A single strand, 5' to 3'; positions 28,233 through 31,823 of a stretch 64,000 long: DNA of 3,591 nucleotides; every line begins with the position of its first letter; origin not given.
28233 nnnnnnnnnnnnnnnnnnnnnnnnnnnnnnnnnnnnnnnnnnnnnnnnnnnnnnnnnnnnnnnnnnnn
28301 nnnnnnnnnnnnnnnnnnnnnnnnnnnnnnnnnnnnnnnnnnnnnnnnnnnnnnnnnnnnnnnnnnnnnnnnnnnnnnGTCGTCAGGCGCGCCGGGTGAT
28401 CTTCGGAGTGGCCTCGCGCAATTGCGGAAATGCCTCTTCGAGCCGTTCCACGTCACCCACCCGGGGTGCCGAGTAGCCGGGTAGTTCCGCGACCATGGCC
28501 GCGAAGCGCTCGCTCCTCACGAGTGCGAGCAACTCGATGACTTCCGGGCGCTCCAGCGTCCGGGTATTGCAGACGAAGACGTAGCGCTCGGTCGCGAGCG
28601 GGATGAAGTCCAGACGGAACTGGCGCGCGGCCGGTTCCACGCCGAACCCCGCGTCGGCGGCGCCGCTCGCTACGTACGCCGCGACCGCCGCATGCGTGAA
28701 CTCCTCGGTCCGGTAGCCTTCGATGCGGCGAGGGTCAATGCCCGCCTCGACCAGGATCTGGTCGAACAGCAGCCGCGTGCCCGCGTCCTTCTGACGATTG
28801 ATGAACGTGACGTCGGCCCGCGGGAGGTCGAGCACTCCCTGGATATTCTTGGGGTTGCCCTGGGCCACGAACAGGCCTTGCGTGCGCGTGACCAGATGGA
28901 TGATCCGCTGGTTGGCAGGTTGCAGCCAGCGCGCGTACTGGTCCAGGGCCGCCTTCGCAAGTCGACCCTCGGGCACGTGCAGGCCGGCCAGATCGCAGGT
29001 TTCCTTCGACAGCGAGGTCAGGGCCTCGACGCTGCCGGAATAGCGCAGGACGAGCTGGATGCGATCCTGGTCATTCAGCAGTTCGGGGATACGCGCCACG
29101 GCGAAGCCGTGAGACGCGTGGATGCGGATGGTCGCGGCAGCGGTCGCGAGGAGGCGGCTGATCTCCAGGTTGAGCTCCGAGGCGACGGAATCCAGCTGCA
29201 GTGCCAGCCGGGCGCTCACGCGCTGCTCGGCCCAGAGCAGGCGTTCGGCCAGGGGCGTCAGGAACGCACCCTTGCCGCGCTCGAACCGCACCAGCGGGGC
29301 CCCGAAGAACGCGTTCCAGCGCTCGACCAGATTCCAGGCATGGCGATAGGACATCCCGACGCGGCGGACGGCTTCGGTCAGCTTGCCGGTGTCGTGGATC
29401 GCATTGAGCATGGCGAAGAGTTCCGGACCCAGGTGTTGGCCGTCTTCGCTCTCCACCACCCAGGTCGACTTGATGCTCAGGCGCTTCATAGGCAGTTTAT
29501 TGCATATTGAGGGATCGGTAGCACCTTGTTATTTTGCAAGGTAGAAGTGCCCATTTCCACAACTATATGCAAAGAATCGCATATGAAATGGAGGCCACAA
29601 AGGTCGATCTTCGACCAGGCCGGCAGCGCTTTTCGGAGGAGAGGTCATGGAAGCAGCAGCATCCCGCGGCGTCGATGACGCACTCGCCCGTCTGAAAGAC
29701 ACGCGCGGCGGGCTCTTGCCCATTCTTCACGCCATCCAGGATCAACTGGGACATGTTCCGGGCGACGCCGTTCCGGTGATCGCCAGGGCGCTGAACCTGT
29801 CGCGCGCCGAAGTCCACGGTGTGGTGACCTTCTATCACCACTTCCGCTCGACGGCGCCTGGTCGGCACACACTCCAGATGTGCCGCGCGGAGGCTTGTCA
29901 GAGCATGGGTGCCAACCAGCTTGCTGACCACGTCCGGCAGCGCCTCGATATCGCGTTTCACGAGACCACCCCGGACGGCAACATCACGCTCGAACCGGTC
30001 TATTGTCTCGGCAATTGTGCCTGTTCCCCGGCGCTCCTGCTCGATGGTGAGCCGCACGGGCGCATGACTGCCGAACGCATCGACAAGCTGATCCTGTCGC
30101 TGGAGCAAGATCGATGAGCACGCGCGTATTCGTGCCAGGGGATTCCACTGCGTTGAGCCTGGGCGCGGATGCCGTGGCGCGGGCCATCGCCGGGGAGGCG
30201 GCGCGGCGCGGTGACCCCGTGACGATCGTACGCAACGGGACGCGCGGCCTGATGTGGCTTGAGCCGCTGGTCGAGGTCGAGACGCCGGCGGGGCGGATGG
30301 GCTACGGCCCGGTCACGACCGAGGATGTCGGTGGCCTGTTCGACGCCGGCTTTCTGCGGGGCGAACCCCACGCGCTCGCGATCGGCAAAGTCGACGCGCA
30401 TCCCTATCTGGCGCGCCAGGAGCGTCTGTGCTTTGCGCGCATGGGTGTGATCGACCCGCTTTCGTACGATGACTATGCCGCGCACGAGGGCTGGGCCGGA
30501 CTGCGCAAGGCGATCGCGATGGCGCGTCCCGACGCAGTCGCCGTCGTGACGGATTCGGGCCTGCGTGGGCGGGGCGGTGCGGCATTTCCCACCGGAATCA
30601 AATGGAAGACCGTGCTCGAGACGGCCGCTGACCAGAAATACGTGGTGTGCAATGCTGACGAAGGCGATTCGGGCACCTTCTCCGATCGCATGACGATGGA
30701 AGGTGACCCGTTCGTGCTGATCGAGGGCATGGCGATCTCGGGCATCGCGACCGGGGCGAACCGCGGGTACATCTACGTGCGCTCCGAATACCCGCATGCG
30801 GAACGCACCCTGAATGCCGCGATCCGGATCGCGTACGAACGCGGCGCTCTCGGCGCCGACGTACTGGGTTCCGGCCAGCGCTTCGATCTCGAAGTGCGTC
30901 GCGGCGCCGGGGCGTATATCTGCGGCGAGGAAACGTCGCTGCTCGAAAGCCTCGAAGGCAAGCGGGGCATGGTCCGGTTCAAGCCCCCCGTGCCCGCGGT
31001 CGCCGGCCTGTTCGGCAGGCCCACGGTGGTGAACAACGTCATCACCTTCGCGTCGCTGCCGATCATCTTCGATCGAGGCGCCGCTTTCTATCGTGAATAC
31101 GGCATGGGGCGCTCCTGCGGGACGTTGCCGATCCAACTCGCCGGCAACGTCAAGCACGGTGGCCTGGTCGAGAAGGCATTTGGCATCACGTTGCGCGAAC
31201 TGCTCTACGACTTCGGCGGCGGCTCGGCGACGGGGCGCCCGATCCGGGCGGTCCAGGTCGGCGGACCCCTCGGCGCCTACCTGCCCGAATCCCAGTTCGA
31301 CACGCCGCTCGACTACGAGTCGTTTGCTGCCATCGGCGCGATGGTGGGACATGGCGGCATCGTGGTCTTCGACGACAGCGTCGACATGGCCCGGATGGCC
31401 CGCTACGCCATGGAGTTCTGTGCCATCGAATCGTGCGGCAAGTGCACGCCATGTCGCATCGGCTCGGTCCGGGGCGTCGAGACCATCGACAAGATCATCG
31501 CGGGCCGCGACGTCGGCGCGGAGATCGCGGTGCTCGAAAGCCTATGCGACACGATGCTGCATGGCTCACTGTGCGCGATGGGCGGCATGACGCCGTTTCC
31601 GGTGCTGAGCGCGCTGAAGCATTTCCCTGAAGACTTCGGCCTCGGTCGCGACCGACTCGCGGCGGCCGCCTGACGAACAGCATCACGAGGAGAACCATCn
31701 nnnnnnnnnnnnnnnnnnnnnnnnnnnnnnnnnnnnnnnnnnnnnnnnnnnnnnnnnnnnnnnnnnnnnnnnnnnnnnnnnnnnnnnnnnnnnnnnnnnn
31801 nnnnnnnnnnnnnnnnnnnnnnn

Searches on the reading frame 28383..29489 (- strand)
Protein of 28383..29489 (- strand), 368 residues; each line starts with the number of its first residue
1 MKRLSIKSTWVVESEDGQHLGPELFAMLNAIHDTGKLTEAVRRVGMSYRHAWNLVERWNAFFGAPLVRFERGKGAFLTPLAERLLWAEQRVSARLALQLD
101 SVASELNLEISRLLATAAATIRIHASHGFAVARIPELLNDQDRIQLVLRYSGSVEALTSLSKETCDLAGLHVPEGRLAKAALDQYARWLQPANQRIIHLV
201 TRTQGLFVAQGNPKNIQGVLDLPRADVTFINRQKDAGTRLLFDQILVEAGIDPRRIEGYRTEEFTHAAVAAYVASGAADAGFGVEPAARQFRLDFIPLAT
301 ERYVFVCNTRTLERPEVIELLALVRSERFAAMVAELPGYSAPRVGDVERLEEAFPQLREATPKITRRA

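Call 32: search_protein_families(library=ncbifam, proteins=[window:28383-29489:-], max_evalue=0.00001)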
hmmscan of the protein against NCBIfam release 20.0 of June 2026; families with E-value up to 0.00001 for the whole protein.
window:28383-29489:- (368 aa): 2 families
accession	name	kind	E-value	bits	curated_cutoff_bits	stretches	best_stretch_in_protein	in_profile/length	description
NF011068.0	PRK14498.1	equivalog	4.6e-55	186.9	534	1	114-346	411-642/647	molybdopterin biosynthesis protein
TIGR00637.1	ModE_repress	subfamily_domain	3.9e-11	42.9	98.5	1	21-97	3-83/100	ModE molybdate transport repressor domain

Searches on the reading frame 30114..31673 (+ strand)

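Call 32: search_protein_families(library=ncbifam, proteins=[window:30114-31673:+], max_evalue=0.00001)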
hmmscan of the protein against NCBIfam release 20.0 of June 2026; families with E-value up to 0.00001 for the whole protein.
window:30114-31673:+ (519 aa): 5 families
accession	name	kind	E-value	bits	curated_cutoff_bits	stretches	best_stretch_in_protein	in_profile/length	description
TIGR01959.1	nuoF_fam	equivalog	1.6e-126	422.1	558.65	1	114-508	10-406/410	NADH-quinone oxidoreductase subunit NuoF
NF008436.0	PRK11278.1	equivalog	8.1e-101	338.1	749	1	114-511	23-425/448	NADH-quinone oxidoreductase subunit NuoF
NF010120.0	PRK13596.1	equivalog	3.3e-97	325.8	389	1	122-506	24-411/433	NADH-quinone oxidoreductase subunit NuoF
TIGR04481.1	PR_assoc_PrdC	equivalog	8.7e-07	28.1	490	1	140-238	75-169/425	proline reductase-associated electron transfer protein PrdC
NF003454.1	PRK05035.1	equivalog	2.6e-06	26.2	345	1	136-238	121-220/556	electron transport complex subunit RsxC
